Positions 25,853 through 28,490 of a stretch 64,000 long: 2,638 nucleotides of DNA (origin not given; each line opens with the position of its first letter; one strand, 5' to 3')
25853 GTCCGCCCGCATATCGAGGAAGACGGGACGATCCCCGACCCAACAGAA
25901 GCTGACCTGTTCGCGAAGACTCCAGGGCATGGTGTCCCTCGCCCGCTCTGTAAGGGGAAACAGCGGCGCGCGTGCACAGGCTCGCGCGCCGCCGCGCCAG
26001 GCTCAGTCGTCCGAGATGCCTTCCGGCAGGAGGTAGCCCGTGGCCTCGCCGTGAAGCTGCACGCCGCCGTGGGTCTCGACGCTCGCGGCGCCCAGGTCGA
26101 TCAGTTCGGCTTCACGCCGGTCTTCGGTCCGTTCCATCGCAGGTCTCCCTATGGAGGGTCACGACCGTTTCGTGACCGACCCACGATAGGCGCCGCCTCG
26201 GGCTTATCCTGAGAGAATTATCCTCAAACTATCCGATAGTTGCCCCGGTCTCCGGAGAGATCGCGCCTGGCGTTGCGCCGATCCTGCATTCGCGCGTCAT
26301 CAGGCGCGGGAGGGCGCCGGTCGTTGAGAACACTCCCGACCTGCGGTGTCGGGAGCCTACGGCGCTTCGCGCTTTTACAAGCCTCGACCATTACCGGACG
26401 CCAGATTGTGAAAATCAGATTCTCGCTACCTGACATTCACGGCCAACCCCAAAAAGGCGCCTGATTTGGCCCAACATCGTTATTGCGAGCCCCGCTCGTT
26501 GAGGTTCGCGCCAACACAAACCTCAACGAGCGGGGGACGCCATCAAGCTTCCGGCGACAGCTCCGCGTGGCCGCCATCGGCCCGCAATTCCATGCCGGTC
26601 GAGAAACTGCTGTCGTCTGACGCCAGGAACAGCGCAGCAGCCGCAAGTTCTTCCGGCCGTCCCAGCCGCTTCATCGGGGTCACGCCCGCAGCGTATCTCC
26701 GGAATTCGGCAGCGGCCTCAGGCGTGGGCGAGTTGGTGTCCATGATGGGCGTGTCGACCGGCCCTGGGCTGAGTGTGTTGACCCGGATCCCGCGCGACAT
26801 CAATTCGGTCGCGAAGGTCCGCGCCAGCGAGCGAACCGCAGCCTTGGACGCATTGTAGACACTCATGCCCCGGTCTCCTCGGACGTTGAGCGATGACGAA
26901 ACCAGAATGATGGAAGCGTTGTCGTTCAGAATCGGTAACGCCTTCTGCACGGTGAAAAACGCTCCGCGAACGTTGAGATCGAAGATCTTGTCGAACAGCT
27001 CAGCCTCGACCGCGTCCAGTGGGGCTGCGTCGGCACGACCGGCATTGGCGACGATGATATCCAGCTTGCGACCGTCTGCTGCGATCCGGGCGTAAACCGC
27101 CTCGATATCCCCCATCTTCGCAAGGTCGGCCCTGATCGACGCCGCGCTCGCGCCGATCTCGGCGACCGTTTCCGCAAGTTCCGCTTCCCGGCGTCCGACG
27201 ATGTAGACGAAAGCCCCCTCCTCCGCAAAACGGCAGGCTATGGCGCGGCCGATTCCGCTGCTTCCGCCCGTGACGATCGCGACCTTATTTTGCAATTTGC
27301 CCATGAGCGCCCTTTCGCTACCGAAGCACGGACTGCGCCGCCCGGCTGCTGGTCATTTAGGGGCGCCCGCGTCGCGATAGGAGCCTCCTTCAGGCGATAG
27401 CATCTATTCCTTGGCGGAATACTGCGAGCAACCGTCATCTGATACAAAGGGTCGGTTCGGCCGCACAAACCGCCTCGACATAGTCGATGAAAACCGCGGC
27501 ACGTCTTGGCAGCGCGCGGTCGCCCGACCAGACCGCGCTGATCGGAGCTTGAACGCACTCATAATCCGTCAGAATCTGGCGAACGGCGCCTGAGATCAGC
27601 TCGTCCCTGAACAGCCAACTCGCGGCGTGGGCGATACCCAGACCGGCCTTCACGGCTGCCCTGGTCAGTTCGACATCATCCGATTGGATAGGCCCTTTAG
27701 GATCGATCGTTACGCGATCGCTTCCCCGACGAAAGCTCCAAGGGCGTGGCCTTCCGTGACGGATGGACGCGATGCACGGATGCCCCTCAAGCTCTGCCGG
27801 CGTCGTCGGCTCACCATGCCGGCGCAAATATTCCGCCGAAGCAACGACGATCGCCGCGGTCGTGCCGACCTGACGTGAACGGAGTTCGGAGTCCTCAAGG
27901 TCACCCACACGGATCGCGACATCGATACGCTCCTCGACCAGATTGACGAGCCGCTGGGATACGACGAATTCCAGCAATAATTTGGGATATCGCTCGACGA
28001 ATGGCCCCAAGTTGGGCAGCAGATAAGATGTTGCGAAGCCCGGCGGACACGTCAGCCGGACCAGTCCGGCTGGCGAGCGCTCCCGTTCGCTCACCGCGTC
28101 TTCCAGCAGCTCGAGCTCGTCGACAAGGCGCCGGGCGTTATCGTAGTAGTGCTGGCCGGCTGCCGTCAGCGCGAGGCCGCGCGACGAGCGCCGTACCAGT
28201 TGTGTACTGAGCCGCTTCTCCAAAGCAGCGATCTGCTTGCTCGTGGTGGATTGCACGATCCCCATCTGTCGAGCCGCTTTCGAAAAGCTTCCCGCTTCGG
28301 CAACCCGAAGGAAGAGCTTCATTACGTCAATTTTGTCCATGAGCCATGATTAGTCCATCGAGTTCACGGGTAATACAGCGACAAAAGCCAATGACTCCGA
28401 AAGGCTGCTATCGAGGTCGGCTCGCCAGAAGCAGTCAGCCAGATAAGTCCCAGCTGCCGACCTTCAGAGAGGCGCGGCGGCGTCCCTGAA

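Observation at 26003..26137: A 44-codon ORF missing from the track encodes a lasso-peptide precursor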

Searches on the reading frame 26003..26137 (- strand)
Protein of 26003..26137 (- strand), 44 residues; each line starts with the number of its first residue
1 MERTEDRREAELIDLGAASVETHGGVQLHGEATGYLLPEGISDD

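Call 4: search_protein_families(library=pfam, proteins=[window:26003-26137:-], max_evalue=0.01)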
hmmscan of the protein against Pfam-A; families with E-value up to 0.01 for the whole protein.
window:26003-26137:- (44 aa): 1 family
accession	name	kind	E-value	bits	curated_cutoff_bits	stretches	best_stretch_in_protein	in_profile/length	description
PF24178.1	Subterisin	-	1.5e-12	47.7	27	1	1-43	1-42/42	Lasso peptide subterisin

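Call 5: search_protein_families(library=ncbifam, proteins=[window:26003-26137:-], max_evalue=0.01)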
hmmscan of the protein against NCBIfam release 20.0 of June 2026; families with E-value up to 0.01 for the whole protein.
window:26003-26137:- (44 aa): 1 family
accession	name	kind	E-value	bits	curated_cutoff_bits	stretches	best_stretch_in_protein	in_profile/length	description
NF033522.2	lasso_benenodin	subfamily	6.6e-13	48.3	33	1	1-44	1-43/43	benenodin family lasso peptide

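Call 6: find_homologous_proteins(query=window:26006-26137:-, max_evalue=0.001)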
Query seq(44 aa) (44 aa): 5 proteins with E <= 0.001 among 6 candidates.
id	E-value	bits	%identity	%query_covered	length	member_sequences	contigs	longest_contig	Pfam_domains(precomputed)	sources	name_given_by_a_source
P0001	1.2e-20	88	100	100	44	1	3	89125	PF24178.2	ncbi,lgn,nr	ncbi:MAG: benenodin family lasso peptide [Caulobacteraceae bacterium]|nr:benenodin family lasso pept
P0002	8.2e-15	70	86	100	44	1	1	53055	PF24178.2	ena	-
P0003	2.2e-14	69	84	100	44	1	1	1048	PF24178.2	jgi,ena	jgi:hypothetical protein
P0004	7.9e-13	64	75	100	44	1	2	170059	PF24178.2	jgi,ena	jgi:hypothetical protein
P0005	2.3e-9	53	68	100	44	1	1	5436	PF24178.2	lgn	-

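Call 12: find_encoding_contigs(protein=P0001, flank=10000, max_places=3)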
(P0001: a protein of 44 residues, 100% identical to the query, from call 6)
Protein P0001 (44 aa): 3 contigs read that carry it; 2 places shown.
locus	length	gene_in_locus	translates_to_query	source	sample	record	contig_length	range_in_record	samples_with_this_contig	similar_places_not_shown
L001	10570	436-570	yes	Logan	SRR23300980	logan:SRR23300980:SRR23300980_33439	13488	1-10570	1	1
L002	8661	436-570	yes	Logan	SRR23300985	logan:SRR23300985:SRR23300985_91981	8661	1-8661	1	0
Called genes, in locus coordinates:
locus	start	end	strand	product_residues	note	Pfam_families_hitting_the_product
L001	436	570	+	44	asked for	PF24178:Subterisin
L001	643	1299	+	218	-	PF13471:Transglut_core3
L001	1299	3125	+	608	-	PF00733:Asn_synthase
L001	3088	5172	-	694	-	PF07676:PD40 (faint), PF26549:Tricorn_N (weak), PF00326:Peptidase_S9 (weak)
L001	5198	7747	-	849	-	PF07715:Plug, PF00593:TonB_dep_Rec_b-barrel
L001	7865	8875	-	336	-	PF16220:DUF4880, PF04773:FecR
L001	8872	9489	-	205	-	PF07638:Sigma70_ECF (weak), PF04542:Sigma70_r2, PF08281:Sigma70_r4_2, PF04545:Sigma70_r4 (weak)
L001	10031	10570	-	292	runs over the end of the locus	PF00126:HTH_1, PF03466:LysR_substrate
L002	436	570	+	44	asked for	PF24178:Subterisin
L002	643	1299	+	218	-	PF13471:Transglut_core3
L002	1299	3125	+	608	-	PF00733:Asn_synthase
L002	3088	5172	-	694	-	PF07676:PD40 (faint), PF26549:Tricorn_N (weak), PF00326:Peptidase_S9 (weak)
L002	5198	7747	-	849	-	PF07715:Plug, PF00593:TonB_dep_Rec_b-barrel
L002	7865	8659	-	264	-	?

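Call 13: find_encoding_contigs(protein=P0004, flank=10000, max_places=2)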
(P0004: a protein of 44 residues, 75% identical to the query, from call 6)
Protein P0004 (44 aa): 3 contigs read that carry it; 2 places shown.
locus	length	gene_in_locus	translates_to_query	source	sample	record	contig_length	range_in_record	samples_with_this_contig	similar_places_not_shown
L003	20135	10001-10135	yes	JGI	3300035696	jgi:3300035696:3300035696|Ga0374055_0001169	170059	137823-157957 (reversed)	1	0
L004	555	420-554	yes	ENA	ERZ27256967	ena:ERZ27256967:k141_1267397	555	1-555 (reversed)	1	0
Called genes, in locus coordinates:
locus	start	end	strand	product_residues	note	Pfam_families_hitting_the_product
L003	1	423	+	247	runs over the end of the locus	-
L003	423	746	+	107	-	PF20084:TrbK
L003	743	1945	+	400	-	PF04610:TrbL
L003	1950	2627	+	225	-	PF04335:VirB8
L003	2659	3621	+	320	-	PF03524:CagX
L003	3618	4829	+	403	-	PF03743:TrbI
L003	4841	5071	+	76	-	PF10038:DUF2274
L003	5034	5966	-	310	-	PF00126:HTH_1, PF03466:LysR_substrate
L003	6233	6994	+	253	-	PF03472:Autoind_bind, PF00196:GerE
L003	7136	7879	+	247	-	PF00765:Autoind_synth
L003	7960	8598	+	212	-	PF00392:GntR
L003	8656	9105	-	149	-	PF05443:ROS_MUCR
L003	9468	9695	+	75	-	PF13560:HTH_31, PF12844:HTH_19 (weak), PF01381:HTH_3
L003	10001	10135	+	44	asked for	PF24178:Subterisin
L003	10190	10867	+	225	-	PF13471:Transglut_core3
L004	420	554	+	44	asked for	PF24178:Subterisin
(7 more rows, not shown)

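Call 14: find_encoding_contigs(protein=P0002, flank=10000, max_places=2)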
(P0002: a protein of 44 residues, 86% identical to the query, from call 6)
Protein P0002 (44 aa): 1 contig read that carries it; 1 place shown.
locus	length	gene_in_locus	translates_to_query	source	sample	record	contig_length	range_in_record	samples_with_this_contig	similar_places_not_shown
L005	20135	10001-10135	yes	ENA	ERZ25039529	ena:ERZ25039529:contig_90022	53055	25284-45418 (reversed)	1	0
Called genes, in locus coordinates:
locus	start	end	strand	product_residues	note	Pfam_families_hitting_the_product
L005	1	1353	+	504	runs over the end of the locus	-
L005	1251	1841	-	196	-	PF13440:Polysacc_synt_3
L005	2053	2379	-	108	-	-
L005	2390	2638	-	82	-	PF02397:Bac_transf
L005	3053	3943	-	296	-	PF13727:CoA_binding_3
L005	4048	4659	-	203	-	-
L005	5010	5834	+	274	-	PF00817:IMS, PF21999:IMS_HHH_1, PF11799:IMS_C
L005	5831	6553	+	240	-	PF00929:RNase_T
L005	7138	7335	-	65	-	-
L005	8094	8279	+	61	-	PF01381:HTH_3 (weak)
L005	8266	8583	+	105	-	PF13657:Couple_hipA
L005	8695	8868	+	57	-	-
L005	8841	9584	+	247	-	PF07804:HipA_C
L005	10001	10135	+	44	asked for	PF24178:Subterisin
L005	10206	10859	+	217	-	PF13471:Transglut_core3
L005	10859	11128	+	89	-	-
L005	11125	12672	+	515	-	PF00733:Asn_synthase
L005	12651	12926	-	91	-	-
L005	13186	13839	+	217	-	-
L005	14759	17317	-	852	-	PF07660:STN (weak), PF07715:Plug, PF00593:TonB_dep_Rec_b-barrel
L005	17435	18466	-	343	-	PF16220:DUF4880, PF04773:FecR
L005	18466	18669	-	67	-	PF08281:Sigma70_r4_2, PF04545:Sigma70_r4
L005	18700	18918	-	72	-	PF04542:Sigma70_r2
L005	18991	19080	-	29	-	-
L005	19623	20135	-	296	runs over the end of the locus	PF00126:HTH_1, PF03466:LysR_substrate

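Call 23: search_solved_structures(query=window:26006-26137:-, max_evalue=10, show_alignments=3)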
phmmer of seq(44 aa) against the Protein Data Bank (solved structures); distinct sequences matched with E-value up to 10: 2.
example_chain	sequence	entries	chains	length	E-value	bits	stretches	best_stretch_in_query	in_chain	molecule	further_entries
6ibb_B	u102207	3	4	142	0.16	15.5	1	4-38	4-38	Nanobody6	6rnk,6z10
7tb0_A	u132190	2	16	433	0.26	14.9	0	10-38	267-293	UDP-N-acetylglucosamine 1-carboxyvinyltransferase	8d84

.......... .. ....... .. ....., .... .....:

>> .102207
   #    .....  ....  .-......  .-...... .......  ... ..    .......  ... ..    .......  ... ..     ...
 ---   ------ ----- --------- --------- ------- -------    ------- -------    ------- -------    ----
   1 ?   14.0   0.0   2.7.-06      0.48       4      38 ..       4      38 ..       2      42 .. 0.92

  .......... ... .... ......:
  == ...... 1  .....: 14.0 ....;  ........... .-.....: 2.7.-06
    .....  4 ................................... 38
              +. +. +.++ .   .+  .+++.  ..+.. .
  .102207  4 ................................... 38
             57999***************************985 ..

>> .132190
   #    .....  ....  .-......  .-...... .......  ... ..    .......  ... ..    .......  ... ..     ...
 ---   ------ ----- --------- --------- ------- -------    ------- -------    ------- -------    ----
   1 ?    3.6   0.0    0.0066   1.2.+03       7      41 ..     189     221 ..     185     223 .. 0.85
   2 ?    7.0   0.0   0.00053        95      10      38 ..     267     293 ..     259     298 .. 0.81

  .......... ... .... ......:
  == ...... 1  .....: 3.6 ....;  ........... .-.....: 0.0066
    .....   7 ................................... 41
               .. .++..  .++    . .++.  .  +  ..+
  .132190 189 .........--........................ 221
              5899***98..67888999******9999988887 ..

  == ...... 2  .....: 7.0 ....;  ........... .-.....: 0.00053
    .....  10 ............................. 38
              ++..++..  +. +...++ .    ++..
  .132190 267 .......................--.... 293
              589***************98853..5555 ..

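Call 25: find_related_loci(query=A1, collection=genome_contigs, flank=10000)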
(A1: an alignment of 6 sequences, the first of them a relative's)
Query A1 (44 aa) in genome_contigs; peptide patterns used: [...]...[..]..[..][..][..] (x = any residue, [..] = any of these).
72 stretches matched a pattern; 13 encode a relative of the query (tblastn E <= 1e-3); 13 distinct loci.
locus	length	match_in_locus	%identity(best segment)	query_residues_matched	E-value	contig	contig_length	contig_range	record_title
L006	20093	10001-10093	59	1-39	2e-8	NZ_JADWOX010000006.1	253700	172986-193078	Caulobacter hibisci strain KACC 18849 6, whole genome shotgun sequence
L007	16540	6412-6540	48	1-44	2e-7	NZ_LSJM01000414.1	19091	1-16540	Sphingomonas sp. CCH9-E2 CCH9-E2_contig437, whole genome shotgun sequence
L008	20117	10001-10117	54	6-44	2e-6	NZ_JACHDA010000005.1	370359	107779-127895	Sphingopyxis sp. JAI128 Ga0401629_05, whole genome shotgun sequence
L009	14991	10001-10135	52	1-44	1e-5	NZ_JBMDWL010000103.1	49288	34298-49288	MAG: Sphingobium sp. isolate ContRs1_33 ContRs1_contig103, whole genome shotgun sequence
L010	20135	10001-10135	42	1-44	2e-5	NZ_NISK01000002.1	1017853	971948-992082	Sphingopyxis bauzanensis strain DSM 22271 NODE_2_length_1017853_cov_50.6276, whole genome shotgun sequence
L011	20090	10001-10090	56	1-32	8e-5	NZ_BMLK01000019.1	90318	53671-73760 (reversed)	Novosphingobium indicum strain CGMCC 1.6784 sequence019, whole genome shotgun sequence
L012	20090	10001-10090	56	1-32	8e-5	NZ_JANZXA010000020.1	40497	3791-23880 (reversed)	Novosphingobium mangrovi (ex Huang et al. 2023) strain HK4-1 NODE_20_length_40497_cov_49.290028, whole genome shotgun se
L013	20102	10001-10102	39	1-41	1e-4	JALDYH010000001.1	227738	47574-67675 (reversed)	MAG: Sphingopyxis sp. isolate MCT-ROC-13 NODE_12_length_227738_cov_8.959848, whole genome shotgun sequence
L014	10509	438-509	58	1-24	1e-4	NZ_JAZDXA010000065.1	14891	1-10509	Sphingobium sp. MK2 NODE_57_length_14891_cov_127.158836, whole genome shotgun sequence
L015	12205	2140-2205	68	3-24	2e-4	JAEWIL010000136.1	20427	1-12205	MAG: Proteobacteria bacterium isolate OH_PBrB_107 k127_132409, whole genome shotgun sequence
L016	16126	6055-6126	58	1-24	1e-4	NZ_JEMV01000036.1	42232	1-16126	Sphingobium sp. Ant17 Contig_45, whole genome shotgun sequence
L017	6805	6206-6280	60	1-24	2e-4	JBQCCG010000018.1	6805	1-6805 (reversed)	MAG: Sphingomicrobium sp. isolate bin007 k141_71340, whole genome shotgun sequence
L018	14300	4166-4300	40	1-44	3e-4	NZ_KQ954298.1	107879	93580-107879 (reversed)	Novosphingobium sp. Fuku2-ISO-50 PRJNA299316_s014, whole genome shotgun sequence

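Call 63: search_protein_representatives(alignment_id=A3)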
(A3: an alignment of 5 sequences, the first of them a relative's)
Query: 5 sequences, 44 profile positions. Proteins with E-value up to 0.001 (for the whole library): 45; up to 1e-10: 0; up to 1e-30: 0. The best 45 are listed.
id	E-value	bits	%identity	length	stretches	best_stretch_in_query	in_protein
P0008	8.6e-09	51.2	-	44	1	1-44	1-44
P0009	2.6e-07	46.4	-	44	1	1-44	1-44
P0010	6.8e-07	45.1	-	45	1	1-43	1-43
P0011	7.1e-07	45.0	-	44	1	1-44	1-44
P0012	2.0e-06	43.6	-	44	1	1-44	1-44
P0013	2.0e-06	43.6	-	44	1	8-44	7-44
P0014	2.5e-06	43.3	-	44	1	1-42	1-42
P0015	3.5e-06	42.8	-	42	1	1-44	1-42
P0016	3.8e-06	42.7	-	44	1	1-44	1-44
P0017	4.5e-06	42.5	-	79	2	10-44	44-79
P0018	5.4e-06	42.2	-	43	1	1-44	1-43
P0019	6.0e-06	42.1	-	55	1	2-43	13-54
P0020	6.2e-06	42.0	-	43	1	10-44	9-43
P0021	8.2e-06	41.6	-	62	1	4-44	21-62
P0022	1.5e-05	40.8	-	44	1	1-44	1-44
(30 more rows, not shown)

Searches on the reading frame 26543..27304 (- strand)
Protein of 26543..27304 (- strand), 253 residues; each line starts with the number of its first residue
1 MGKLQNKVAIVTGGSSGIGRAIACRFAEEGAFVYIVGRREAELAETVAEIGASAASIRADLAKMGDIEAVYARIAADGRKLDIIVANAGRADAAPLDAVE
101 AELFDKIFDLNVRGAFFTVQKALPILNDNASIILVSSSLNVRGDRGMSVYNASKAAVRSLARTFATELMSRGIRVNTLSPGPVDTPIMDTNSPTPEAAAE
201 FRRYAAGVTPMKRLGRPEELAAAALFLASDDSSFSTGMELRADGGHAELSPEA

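Call 4: search_protein_families(library=pfam, proteins=[window:26543-27304:-], max_evalue=0.01)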
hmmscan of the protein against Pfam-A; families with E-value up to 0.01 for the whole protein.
window:26543-27304:- (253 aa): 5 families
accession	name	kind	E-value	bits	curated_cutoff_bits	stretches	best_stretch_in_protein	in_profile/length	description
PF13561.12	adh_short_C2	-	5.7e-59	200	27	1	16-245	6-234/236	Enoyl-(Acyl carrier protein) reductase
PF00106.31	adh_short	-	3.6e-49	167.3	26.6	1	7-192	1-191/195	short chain dehydrogenase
PF08659.16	KR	-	5.5e-14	52.9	22.6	1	10-165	4-164/180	KR domain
PF23441.1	SDR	-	5.8e-14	52.5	27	1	3-245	4-254/258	SDR-like rossmann domain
PF03807.23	F420_oxidored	-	0.00051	21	21.6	0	7-67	1-62/94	NADP oxidoreductase coenzyme F420-dependent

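Call 5: search_protein_families(library=ncbifam, proteins=[window:26543-27304:-], max_evalue=0.01)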
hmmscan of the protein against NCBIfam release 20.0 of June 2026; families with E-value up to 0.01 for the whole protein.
window:26543-27304:- (253 aa): 239 families (the best 25 are shown)
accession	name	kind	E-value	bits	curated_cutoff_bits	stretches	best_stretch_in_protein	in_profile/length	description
NF005075.0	PRK06500.1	equivalog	1.6e-74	250.5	336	1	1-248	1-248/249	SDR family oxidoreductase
NF005559.1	PRK07231.1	subfamily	1.8e-61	207.8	215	1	3-246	1-247/249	glucose 1-dehydrogenase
NF004791.0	PRK06138.1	equivalog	9.6e-61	205.3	312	1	3-246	2-249/252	SDR family oxidoreductase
NF052558.1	MBtsdlDhBudC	equivalog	3.5e-57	193.8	270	1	5-246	2-241/250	meso-2,3-butanediol dehydrogenase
NF006366.0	PRK08589.1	equivalog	5.5e-54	183.3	386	1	1-246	1-252/272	SDR family oxidoreductase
NF004818.0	PRK06172.1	equivalog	1.9e-53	181.4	336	1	3-246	4-250/253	SDR family oxidoreductase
NF009468.0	PRK12826.1-4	equivalog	2.7e-53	181.3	318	1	3-246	4-247/256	SDR family oxidoreductase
NF005681.0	PRK07478.1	subfamily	1e-52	179.1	267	1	1-246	1-249/254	SDR family oxidoreductase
NF004203.0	PRK05653.2-4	subfamily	4.8e-52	176.9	313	1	3-247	3-257/260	3-oxoacyl-ACP reductase FabG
NF004774.0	PRK06114.1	equivalog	3.1e-50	170.9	360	1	3-246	13-259/262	SDR family oxidoreductase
NF004202.0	PRK05653.2-2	equivalog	1.6e-49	168.8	333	1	2-246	3-247/259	3-oxoacyl-ACP reductase FabG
NF009466.0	PRK12826.1-2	subfamily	4.5e-49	167.1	222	1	5-247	2-245/248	3-oxoacyl-ACP reductase FabG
NF005472.0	PRK07067.1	equivalog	7.6e-49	166.6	338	1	3-246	3-254/257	L-iditol 2-dehydrogenase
NF005067.0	PRK06484.1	equivalog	3.6e-48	164.4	713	1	6-246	273-511/524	short chain dehydrogenase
NF004198.0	PRK05653.1-3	equivalog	7.2e-48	163.2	296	1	3-246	4-246/248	3-oxoacyl-ACP reductase FabG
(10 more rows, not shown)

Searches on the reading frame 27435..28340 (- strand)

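Call 4: search_protein_families(library=pfam, proteins=[window:27435-28340:-], max_evalue=0.01)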
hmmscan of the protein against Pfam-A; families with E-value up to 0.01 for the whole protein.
window:27435-28340:- (301 aa): 3 families
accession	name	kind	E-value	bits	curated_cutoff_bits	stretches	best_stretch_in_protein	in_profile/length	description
PF03466.25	LysR_substrate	-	8.7e-41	140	28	1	88-292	2-208/209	LysR substrate binding domain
PF00126.33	HTH_1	-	1.7e-20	73.2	26.6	1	6-63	3-60/60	Bacterial regulatory helix-turn-helix protein, lysR family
PF25213.1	HVO_A0261_N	-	0.00069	19.9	35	1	23-77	31-82/86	HVO_A0261 N-terminal domain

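Call 5: search_protein_families(library=ncbifam, proteins=[window:27435-28340:-], max_evalue=0.01)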
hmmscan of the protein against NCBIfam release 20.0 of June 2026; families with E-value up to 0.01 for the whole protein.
window:27435-28340:- (301 aa): 53 families (the best 25 are shown)
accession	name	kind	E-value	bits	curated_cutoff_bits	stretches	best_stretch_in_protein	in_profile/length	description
NF040888.1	trans_reg_YafC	equivalog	1.5e-64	217.7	470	1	4-289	5-290/293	DNA-binding transcriptional regulator YafC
NF007917.1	PRK10632.1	equivalog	1.4e-40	139.4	425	1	1-289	1-289/303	HTH-type transcriptional activator AaeR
NF008352.0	PRK11139.1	subfamily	4.9e-40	137.5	288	1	7-290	11-290/305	transcriptional regulator GcvA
NF011573.0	PRK14997.1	equivalog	7.1e-40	137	380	1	7-288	9-293/303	LysR family transcriptional regulator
NF007315.1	PRK09801.1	equivalog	1.1e-39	136.3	398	1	8-274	12-278/301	L-tartrate utilization transcriptional activator TtdR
TIGR03418.1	chol_sulf_TF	equivalog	2.7e-29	102.1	324.8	1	4-190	3-187/291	choline sulfate utilization transcriptional regulator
NF007491.0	PRK10086.1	equivalog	6.1e-29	100.8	316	1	7-289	22-306/313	DNA-binding transcriptional regulator DsdC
NF040786.1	LysR_Sec_metab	equivalog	8.3e-27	94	250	1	7-173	6-177/298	selenium metabolism-associated LysR family transcriptional regulator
NF008416.0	PRK11242.1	equivalog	3.4e-26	92.3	277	1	8-189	7-192/300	transcriptional regulator CynR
TIGR03339.1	phn_lysR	subfamily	1.1e-22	80.6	341.1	1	7-237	2-231/279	aminoethylphosphonate catabolism associated LysR family transcriptional regulator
TIGR02036.1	dsdC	equivalog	1.2e-20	73.7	352.4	1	7-176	13-180/302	DNA-binding transcriptional regulator DsdC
NF047520.1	trans_act_CidR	equivalog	2.1e-20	73.1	415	1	4-127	3-126/292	cidABC operon transcriptional activator CidR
NF053705.1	TransRegGltCGpos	equivalog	5.4e-20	71.8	350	1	7-143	6-145/300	glutamate biosynthesis transcriptional regulator GltC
NF041036.1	decaheme_TF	subfamily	7.8e-20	71.5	210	1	6-255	5-259/301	multiheme cytochrome-associated LysR family transcriptional regulator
NF045775.1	acetoin_reg_AlsR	exception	4.8e-19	68.9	430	1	7-238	6-241/290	acetoin biosynthesis transcriptional regulator AlsR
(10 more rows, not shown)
